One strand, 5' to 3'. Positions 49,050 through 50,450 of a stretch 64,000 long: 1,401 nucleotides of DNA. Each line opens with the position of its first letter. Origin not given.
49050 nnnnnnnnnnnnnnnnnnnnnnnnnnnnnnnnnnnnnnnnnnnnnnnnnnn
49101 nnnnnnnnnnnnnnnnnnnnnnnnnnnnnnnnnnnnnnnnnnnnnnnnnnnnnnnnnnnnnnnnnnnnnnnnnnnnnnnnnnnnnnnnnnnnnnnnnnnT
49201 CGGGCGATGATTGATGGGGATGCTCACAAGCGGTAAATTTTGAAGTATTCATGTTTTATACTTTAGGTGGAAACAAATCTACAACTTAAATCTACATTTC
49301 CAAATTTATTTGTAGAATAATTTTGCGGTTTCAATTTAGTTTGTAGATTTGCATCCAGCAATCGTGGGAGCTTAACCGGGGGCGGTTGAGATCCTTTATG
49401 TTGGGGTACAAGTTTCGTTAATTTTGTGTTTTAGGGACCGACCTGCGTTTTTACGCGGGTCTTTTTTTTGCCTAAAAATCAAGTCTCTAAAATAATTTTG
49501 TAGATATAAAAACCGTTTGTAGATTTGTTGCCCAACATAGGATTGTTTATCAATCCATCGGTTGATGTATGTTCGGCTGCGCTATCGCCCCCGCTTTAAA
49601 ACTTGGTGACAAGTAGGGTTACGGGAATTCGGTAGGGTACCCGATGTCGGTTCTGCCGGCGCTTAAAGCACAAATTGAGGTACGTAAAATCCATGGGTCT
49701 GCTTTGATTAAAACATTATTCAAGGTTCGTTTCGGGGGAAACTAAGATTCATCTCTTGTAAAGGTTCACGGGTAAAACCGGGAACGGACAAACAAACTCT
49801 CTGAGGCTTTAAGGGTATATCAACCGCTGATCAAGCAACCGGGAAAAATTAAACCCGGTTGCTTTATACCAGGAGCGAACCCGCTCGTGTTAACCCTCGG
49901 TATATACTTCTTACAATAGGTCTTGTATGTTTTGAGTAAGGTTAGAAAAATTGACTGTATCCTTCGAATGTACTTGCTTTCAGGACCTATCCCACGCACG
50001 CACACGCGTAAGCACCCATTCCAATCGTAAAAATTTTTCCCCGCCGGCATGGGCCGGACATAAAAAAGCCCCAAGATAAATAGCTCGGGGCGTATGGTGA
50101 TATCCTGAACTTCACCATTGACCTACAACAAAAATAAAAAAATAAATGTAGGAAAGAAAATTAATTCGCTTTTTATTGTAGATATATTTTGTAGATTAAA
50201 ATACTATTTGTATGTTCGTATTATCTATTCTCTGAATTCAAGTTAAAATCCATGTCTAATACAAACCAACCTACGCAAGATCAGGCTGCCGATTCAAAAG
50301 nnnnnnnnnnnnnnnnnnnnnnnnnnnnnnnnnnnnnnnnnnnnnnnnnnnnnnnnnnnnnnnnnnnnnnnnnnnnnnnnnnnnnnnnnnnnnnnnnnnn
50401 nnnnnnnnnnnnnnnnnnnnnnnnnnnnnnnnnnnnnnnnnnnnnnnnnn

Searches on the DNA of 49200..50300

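Call 84: search_rna_families(source=window, start=49200, end=50300, threshold=evalue, max_evalue=1)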
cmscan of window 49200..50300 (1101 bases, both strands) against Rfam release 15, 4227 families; matches with E-value up to 1: 6.
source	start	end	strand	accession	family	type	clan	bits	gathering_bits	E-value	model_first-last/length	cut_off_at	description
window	50060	50191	-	RF00021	Spot_42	Gene; sRNA;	-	23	80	0.078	1-115/115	no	Spot 42 RNA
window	50061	50102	-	RF02278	Betaproteobacteria_toxic_sRNA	Gene; sRNA;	-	19.3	50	0.42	1-64/64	no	Betaproteobacteria toxic small RNA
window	49257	49368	+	RF00742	MIR162_1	Gene; miRNA;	CL00150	19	75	0.38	1-112/112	no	MIR162_1 microRNA precursor family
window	49314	49468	+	RF01808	MicX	Gene; sRNA;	-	17.9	75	0.29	1-194/194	no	MicX Vibrio cholerae sRNA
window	50116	50296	-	RF00125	IS128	Gene; sRNA;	-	17.4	80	0.8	1-209/209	no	IS128 RNA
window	49392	49469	+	RF02837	anti-hemB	Gene; sRNA;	-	16.2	49.5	0.68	1-81/81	no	Burkholderia RNA 7 (anti-hemB)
